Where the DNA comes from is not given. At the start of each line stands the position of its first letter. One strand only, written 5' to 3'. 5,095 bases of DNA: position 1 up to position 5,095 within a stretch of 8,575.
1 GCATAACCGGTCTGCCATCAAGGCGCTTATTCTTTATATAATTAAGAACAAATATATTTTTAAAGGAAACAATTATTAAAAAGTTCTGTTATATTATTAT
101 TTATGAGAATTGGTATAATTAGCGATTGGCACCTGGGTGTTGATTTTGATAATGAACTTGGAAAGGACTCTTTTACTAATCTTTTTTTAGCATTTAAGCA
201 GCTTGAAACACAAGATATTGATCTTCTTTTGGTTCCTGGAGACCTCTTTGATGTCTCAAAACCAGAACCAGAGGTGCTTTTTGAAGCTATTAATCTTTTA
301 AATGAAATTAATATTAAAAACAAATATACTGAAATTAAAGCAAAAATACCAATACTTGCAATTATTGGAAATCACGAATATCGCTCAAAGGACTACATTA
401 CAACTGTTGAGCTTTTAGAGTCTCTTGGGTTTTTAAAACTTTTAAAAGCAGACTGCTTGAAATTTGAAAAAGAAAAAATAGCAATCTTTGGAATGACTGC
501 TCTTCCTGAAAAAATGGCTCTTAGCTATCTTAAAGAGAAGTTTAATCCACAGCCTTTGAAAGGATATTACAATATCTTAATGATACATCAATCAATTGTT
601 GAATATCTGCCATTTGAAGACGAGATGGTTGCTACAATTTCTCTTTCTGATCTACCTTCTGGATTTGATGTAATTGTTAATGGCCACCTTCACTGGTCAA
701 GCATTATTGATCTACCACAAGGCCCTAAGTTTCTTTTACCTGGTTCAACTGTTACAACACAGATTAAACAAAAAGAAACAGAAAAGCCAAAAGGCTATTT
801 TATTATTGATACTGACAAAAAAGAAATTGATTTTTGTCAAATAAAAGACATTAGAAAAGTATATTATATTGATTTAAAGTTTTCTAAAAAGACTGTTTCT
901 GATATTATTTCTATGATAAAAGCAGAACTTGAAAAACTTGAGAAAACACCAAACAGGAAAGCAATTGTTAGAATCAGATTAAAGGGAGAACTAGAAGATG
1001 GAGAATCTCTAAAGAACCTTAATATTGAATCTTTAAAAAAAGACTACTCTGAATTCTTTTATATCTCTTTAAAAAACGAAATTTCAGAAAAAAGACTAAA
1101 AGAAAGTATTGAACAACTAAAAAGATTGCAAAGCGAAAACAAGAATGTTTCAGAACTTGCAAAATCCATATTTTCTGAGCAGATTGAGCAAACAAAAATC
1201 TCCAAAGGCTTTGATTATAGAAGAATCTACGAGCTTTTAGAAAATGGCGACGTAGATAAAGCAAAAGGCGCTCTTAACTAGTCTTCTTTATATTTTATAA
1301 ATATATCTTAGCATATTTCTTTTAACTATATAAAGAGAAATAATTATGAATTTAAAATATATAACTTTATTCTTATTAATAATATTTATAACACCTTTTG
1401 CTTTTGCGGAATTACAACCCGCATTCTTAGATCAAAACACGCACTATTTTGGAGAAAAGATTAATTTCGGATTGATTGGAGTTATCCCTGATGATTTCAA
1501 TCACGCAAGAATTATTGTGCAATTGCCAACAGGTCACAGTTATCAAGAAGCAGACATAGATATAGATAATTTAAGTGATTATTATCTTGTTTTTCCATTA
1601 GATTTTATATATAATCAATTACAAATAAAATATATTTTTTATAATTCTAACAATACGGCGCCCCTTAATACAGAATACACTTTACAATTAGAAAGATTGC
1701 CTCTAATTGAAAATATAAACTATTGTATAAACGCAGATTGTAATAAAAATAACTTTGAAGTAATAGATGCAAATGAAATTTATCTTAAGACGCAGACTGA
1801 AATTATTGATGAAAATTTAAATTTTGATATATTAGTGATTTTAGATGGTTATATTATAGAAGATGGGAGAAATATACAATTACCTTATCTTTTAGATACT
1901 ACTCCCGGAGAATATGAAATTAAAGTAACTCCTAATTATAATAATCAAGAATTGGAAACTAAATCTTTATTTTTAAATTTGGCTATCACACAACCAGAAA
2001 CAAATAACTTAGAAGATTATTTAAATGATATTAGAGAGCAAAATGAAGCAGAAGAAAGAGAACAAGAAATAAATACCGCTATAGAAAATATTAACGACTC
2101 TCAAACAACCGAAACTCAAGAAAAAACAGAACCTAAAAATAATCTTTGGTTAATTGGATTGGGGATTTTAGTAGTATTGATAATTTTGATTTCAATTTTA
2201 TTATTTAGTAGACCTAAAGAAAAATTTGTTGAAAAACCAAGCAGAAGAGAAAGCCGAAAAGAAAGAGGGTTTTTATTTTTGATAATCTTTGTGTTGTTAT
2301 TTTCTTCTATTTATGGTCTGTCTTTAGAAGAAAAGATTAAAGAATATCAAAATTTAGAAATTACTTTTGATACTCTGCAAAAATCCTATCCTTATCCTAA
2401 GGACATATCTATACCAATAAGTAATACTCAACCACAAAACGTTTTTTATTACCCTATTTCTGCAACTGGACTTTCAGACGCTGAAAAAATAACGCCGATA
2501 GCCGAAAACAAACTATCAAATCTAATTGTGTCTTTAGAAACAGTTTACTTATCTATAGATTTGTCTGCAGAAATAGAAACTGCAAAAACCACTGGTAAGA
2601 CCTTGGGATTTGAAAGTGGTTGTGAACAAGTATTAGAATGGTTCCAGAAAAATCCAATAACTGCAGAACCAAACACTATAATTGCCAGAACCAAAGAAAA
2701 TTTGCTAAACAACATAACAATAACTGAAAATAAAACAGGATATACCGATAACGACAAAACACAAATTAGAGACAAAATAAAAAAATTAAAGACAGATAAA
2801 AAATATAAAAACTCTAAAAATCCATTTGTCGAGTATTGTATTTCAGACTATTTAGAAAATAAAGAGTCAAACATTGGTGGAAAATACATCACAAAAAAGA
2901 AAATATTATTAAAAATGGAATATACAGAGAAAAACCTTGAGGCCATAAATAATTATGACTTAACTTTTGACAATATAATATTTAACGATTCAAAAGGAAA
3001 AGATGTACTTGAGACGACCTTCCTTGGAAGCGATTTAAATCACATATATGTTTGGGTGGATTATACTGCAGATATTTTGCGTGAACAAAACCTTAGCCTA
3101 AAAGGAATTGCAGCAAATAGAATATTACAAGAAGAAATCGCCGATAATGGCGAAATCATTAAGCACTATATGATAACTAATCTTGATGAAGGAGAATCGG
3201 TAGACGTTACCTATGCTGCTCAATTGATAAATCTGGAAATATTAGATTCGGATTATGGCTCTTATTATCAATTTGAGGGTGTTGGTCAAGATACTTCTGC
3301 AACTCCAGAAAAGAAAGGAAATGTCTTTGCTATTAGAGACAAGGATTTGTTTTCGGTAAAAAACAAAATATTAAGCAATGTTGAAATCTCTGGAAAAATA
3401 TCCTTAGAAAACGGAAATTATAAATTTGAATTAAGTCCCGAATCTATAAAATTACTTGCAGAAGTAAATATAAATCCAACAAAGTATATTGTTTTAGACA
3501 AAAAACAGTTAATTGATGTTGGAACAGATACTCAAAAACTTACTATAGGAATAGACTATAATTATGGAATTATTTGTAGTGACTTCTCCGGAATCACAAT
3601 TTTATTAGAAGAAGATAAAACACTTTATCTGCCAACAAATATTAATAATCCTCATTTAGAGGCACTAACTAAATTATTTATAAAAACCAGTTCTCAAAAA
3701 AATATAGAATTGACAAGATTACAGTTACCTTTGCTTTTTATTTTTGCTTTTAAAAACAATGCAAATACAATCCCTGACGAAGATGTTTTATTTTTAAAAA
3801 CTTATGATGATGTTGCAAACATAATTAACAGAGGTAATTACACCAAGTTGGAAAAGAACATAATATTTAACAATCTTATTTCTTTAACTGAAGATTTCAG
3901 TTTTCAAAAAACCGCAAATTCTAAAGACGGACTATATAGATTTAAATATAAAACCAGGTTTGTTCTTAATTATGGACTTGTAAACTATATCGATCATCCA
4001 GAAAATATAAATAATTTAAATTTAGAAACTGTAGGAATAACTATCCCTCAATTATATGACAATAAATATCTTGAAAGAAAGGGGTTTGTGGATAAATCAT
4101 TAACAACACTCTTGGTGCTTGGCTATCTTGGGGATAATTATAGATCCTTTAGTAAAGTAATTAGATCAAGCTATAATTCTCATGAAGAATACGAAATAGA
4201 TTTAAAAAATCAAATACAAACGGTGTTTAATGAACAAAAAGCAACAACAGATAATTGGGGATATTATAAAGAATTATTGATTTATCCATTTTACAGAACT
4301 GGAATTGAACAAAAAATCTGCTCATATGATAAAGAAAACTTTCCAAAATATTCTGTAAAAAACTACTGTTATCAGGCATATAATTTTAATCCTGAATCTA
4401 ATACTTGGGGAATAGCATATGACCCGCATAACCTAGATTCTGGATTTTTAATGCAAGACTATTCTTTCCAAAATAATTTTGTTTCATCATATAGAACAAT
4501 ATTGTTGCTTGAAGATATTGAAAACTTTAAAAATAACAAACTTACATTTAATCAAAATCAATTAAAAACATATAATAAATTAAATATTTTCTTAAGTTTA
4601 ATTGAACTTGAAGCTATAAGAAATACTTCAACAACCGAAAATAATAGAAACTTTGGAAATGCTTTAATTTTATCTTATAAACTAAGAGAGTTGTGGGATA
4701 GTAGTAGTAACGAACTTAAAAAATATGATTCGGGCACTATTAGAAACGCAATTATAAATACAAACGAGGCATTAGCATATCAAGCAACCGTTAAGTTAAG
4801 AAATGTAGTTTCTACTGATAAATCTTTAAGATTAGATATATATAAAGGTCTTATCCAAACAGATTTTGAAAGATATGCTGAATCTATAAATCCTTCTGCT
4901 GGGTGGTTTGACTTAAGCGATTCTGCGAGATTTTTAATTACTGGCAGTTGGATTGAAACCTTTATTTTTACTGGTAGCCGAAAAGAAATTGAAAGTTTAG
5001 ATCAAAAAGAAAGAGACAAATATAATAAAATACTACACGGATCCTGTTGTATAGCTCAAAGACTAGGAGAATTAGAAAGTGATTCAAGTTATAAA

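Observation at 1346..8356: Giant 2,336-aa membrane protein joining a huge orphan surface region to a kinase-like plus transglutaminase-like tail; candidate undescribed cell-surface signalling or interaction system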

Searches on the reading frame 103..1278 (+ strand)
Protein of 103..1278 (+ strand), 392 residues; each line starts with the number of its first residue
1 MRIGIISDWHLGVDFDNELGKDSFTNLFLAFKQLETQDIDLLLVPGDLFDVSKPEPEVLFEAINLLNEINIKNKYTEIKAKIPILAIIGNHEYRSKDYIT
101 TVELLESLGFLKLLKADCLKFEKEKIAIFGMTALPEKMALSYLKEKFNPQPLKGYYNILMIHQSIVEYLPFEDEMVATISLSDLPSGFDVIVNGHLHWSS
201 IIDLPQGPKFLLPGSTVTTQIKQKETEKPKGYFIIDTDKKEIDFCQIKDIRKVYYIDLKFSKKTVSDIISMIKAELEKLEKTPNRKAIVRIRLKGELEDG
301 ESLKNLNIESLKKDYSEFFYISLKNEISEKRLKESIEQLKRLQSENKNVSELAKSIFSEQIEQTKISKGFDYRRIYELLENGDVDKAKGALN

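Call 8: search_protein_families(library=ncbifam, proteins=[window:103-1278:+], max_evalue=1)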
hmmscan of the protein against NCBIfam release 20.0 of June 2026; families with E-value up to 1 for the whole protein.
window:103-1278:+ (392 aa): 14 families
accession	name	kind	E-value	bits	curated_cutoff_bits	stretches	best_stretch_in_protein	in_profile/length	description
NF041031.1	Mre11_Sulfo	equivalog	1e-32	113.8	500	1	6-356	5-338/374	DNA double-strand break repair protein Mre11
NF041029.1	Mre11_Pyroc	equivalog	5.6e-15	55.1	600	2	1-121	1-114/438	DNA double-strand break repair protein Mre11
TIGR00583.1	mre11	equivalog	9.8e-15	54.4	434.6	2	74-277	103-320/405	DNA repair protein (mre11)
NF041030.1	Mre11_Halo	equivalog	6.7e-13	48.5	550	1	19-318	21-291/361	DNA double-strand break repair protein Mre11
NF041753.2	sbcd_Staph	equivalog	5.6e-08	32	480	2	1-95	1-89/375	exonuclease subunit SbcD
TIGR00619.1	sbcd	subfamily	7.3e-08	32.5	77.65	1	1-94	1-88/252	exonuclease subunit SbcD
NF008206.2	PRK10966.1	equivalog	7.1e-06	25.4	450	1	1-92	1-85/380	exonuclease subunit SbcD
TIGR03729.1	acc_ester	subfamily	0.0039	16.6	148.25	1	2-130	1-107/239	putative phosphoesterase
NF003743.0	PRK05340.1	equivalog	0.012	14.8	134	1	2-119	3-104/242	UDP-2,3-diacylglucosamine diphosphatase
TIGR00040.1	yfcE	subfamily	0.013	15.6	56.25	1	186-243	105-156/158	YfcE family phosphodiesterase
NF010247.0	PRK13694.1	subfamily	0.017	14.8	94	1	325-375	7-52/83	hypothetical protein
TIGR01738.1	bioH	equivalog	0.16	11.6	206.95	1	26-91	133-198/245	pimeloyl-ACP methyl ester esterase BioH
NF033458.1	lipid_A_LpxG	equivalog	0.17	11.2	350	0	67-95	93-121/321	UDP-2,3-diacylglucosamine diphosphatase LpxG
NF052541.1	NucAsocGapRCau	equivalog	0.49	10.5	140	1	324-388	11-70/88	nucleoid-associated protein GapR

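Call 10: search_protein_families(library=pfam, proteins=[window:103-1278:+], max_evalue=1)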
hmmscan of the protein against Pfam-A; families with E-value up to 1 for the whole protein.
window:103-1278:+ (392 aa): 3 families
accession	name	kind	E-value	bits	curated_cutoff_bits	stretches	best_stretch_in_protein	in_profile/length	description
PF00149.33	Metallophos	-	5e-14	53.6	21.5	1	1-198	1-190/191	Calcineurin-like phosphoesterase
PF12850.12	Metallophos_2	-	2.2e-07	31.5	27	1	1-239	1-153/154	Calcineurin-like phosphoesterase superfamily domain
PF10073.14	GapR_DNA-bd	-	0.0057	16.7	22.6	1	329-379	2-47/72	GapR-like, DNA-binding domain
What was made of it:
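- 103..1281 (+): Upstream neighbour: Mre11-like phosphoesterase. Syntenic context only, not part of the system. NCBIfam Mre11 hits and Pfam Metallophos (calls 8, 10).
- On SPEARE-type DPANN giant proteins: None of these appear in the Pfam or NCBIfam scans (calls 8, 10).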

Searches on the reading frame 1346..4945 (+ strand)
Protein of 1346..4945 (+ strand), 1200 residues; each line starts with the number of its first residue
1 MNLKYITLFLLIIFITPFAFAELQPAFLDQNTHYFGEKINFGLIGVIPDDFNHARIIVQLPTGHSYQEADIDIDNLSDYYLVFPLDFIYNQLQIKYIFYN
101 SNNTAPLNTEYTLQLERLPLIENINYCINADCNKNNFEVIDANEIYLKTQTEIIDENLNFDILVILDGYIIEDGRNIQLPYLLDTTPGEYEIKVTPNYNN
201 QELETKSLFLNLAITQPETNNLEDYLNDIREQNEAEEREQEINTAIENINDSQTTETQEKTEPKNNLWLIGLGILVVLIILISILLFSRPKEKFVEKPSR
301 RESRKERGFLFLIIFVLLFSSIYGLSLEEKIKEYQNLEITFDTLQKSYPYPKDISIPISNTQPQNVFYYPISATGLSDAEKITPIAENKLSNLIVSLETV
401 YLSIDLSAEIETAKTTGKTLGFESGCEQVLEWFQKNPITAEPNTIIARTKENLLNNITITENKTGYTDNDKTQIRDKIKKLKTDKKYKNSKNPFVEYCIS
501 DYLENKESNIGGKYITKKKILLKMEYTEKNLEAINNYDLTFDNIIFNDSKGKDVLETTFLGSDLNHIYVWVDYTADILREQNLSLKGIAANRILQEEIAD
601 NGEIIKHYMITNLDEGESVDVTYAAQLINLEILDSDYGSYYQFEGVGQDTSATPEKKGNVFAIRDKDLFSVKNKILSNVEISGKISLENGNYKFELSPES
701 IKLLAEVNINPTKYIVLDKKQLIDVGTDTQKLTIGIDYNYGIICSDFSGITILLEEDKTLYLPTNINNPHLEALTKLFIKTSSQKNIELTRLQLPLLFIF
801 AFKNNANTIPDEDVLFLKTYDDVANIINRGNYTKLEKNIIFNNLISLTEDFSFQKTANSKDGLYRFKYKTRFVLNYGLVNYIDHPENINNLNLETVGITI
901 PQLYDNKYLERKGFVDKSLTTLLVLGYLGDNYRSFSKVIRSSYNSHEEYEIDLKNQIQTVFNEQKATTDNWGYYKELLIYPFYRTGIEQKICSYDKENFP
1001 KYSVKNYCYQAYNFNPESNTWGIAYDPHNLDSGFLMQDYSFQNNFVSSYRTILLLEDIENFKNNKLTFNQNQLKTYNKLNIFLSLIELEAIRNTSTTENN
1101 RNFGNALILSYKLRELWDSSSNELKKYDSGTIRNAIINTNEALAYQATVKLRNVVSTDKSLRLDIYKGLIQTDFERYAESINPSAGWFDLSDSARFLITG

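Call 60: predict_structure(alignment_id=A5)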
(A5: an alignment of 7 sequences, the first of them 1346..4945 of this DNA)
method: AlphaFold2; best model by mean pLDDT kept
length: 1200 residues; sequences in the alignment: 7
mean_pLDDT: 55.0   pTM: 0.43
mean pLDDT of the five models: 55.0, 51.0, 50.7, 49.8, 44.5
residues with pLDDT >= 90: 14; 70-90: 387; 50-70: 219; < 50: 580
segments of 3 or more residues with pLDDT < 50: 1-5, 7-9, 11-22, 118-161, 163-349, 359-361, 373-380, 530-541, 555-564, 571-579, 632-661, 857-861, 897-901, 921-957, 966-970, 976-1109, 1119-1122, 1145-1200
pLDDT, mean of each block of 10 residues (from residue 1): 44 38 62 69 62 79 76 64 68 80 62 66 41 37 35 42 43 41 35 37 34 33 33 28 25 20 28 39 38 32 36 38 29 33 45 55 63 45 63 75 75 71 82 76 76 85 80 86 85 88 81 74 68 40 66 51 51 44 80 77 75 82 81 39 28 30 57 69 83 82 78 77 79 74 59 71 65 82 71 79 83 90 90 77 67 58 69 76 84 53 68 72 39 28 36 48 49 49 32 31 30 34 33 27 30 33 27 37 45 36 46 53 50 55 46 33 29 27 26 30
secondary structure, 60 per line:
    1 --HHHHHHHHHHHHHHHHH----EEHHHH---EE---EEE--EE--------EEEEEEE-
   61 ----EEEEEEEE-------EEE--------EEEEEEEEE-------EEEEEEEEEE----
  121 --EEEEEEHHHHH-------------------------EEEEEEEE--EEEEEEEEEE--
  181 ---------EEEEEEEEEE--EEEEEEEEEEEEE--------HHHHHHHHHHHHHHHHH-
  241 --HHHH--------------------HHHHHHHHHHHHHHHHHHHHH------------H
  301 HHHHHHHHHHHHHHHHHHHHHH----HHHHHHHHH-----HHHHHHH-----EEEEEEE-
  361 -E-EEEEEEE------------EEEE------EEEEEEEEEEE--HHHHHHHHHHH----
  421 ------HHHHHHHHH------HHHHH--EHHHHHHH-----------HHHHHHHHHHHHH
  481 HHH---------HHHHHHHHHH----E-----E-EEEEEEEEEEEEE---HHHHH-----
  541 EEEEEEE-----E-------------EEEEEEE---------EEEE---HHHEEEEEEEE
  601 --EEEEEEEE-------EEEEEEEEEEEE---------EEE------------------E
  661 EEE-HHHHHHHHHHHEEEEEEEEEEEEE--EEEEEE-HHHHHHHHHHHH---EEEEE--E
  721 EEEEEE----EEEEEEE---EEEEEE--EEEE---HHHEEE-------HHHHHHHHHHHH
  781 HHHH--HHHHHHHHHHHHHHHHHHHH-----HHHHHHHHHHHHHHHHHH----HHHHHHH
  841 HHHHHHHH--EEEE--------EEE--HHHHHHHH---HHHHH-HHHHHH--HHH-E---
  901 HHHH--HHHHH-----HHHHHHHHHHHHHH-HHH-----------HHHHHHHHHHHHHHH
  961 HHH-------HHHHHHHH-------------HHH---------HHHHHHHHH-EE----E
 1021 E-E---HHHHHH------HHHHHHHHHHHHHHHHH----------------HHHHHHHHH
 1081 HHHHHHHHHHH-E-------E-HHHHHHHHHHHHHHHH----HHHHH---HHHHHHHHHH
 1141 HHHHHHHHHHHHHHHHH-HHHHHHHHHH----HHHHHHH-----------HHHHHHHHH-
elements in order (helices of 4 or more, strands of 3 or more residues): H3-19 H26-29 E38-40 E53-59 E65-72 E80-82 E91-99 E107-116 E123-128 H129-133 E159-166 E169-178 E190-199 E202-214 H223-239 H243-246 H267-287 H300-322 H327-335 H341-347 E353-359 E364-370 E383-386 E393-403 H406-416 H427-435 H442-446 H450-456 H468-483 H493-502 E515-527 H531-535 E541-547 E567-573 E583-586 E593-600 E603-610 E618-629 E639-641 E660-663 H665-675 E676-688 E691-696 H698-709 E713-717 E720-726 E731-737 E741-746 E749-752 E759-761 H769-784 H787-806 H812-829 H834-848 E851-854 E863-865 H868-875 H879-883 H885-890 H901-904 H907-911 H917-930 H946-963 H971-978 H1004-1012 H1027-1032 H1039-1055 H1072-1091 H1103-1118 H1123-1127 H1131-1157 H1159-1168 H1173-1179 H1191-1199
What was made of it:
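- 1409..1990 (+): Extracellular head, residues 22-215: two beta-sandwich (Ig/MG-like) domains with a conserved C127-C132 pair. AF2 model: strands over 38-214, pLDDT 60-80 for the first domain and low for the second (call 60).
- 1991..2140 (+): Acidic helical stalk, residues 216-265. Helix 223-246 in the model (call 60).
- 2327..5470 (+): Orphan ectodomain, residues 328-1375: alpha/beta region, beta-sandwich region (about 515-760, transthyretin/CarboxypepD_reg-like around 603-687) and helical bundles. Nine Cys, six of them invariant. AF2 pLDDT is 70-90 for 350-920 (call 60).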

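Call 62: fold_search(model_id=the predicted structure, library=pdb)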
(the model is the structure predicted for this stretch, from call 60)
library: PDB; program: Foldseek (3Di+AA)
matches with E <= 10: 1187; with E <= 0.001: 0
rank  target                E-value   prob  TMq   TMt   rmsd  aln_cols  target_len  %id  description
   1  9qk2_F                1.1e-03  1.00  0.07  0.13  15.9       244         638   11  Structure of the Complement classical and lectin pathway C3 convertase in complex with substrate C3 (released 2025-12-24)
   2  7tv9_A                1.2e-03  1.00  0.07  0.13  15.0       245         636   13  HUMAN COMPLEMENT COMPONENT C3B IN COMPLEX WITH APL-1030 (released 2022-03-30)
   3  2a74_D                1.4e-03  1.00  0.07  0.13  15.6       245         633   12  Human Complement Component C3c (released 2005-09-27)
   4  2win_A                1.4e-03  1.00  0.07  0.13  15.1       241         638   13  C3 convertase (C3bBb) stabilized by SCIN (released 2009-06-09)
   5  2wii_A                1.7e-03  1.00  0.07  0.13  14.9       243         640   14  Complement C3b in complex with factor H domains 1-4 (released 2009-06-09)
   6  2qki_A                1.8e-03  1.00  0.07  0.13  15.1       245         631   13  Human C3c in complex with the inhibitor compstatin (released 2007-08-14)
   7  3g6j_A                2.4e-03  1.00  0.07  0.12  13.8       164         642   12  C3b in complex with a C3b specific Fab (released 2009-03-10)
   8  9u61_C                2.4e-03  0.99  0.07  0.13  14.6       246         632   12  CP/MBL pathways C3 convertase C4b2a and C3 complex (released 2026-01-14)
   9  6ehg_A                2.4e-03  0.99  0.07  0.12  15.1       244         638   14  complement component C3b in complex with a nanobody (released 2018-02-14)
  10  8ovb_A                2.6e-03  0.99  0.07  0.12  15.5       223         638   12  Human Complement C3b in complex with Trypanosoma brucei ISG65. (released 2024-02-14)
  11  8cem_E                2.8e-03  0.99  0.07  0.13  14.2       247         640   12  Structure of bovine native C3, re-refinement (released 2023-04-05)
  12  8cka_A                2.8e-03  0.96  0.07  0.14  16.4       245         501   11  Deinococcus radidurans HPI S-layer (released 2023-04-19)
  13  8eok_G                3.7e-03  0.99  0.07  0.13  15.1       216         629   12  Structure of the C3bB proconvertase in complex with lufaxin and factor Xa (released 2023-08-30)
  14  2a73_A                3.7e-03  0.99  0.07  0.13  15.2       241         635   14  Human Complement Component C3 (released 2005-09-27)
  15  8uin_A                3.9e-03  1.00  0.07  0.12  14.4       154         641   14  Structure of the C3bBb-albicin complex (released 2024-05-08)
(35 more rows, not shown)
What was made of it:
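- Checked: Beta-sandwich head, with an AF2 model and Foldseek matches to Ig/MG-like domains (calls 60, 62).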

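Call 94: fold_search(model_id=the predicted structure, library=viral)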
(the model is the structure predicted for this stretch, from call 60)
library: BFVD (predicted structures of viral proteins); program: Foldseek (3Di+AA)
matches with E <= 10: 588; with E <= 0.001: 1
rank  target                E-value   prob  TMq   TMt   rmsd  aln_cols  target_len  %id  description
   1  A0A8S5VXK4            5.4e-04  0.97  0.07  0.16  28.8       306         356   11  (no name in the UniProt tables at hand)
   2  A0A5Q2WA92            1.1e-03  0.99  0.08  0.07  40.7       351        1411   11  (no name in the UniProt tables at hand)
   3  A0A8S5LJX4            1.4e-03  0.99  0.07  0.21  16.8       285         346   13  Contactin-4 [Siphoviridae sp. ct3o911]
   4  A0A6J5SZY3            4.0e-03  0.14  0.06  0.06  41.3       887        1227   10  Ig [uncultured Caudovirales phage]
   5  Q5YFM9                6.1e-03  0.99  0.08  0.22  10.2       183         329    8  Ig-like domain-containing protein [Singapore grouper iridovirus]
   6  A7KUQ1                6.4e-03  0.91  0.07  0.21  17.7       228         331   10  (no name in the UniProt tables at hand)
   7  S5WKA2                7.1e-03  0.94  0.09  0.18  12.3       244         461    9  Uncharacterized protein [Pseudomonas phage PaBG]
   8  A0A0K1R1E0            7.9e-03  0.93  0.09  0.29  22.5       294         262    8  Membrane protein TE20 [Testudinid alphaherpesvirus 3]
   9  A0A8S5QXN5            8.8e-03  0.23  0.07  0.08  36.9       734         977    9  Uncharacterized protein [Siphoviridae sp. ctr592]
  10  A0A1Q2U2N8            9.8e-03  0.94  0.09  0.07  12.1       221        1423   10  Putative hemagglutinin/hemolysin-related protein [Vibrio phage pTD1]
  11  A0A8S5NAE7            1.2e-02  0.97  0.06  0.15  17.3       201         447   14  Uncharacterized protein (Fragment) [Siphoviridae sp. ctu3K14]
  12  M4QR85                1.3e-02  0.08  0.06  0.07  41.4       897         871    7  Uncharacterized protein [Tetraselmis viridis virus S1]
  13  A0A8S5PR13            1.7e-02  1.00  0.06  0.35   5.0        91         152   14  Baseplate component [Siphoviridae sp. ctkJH11]
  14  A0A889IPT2            2.2e-02  0.98  0.07  0.33  12.0       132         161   15  (no name in the UniProt tables at hand)
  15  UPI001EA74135         2.2e-02  0.84  0.07  0.23  11.8       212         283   12  (no name look-up for this kind of identifier)
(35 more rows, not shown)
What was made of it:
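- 1409..1990 (+): Foldseek matches to complement C3 MG domains, alpha-2-macroglobulin, the HPI S-layer and Ig-like adhesins, E about 1e-3 (calls 62, 94).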
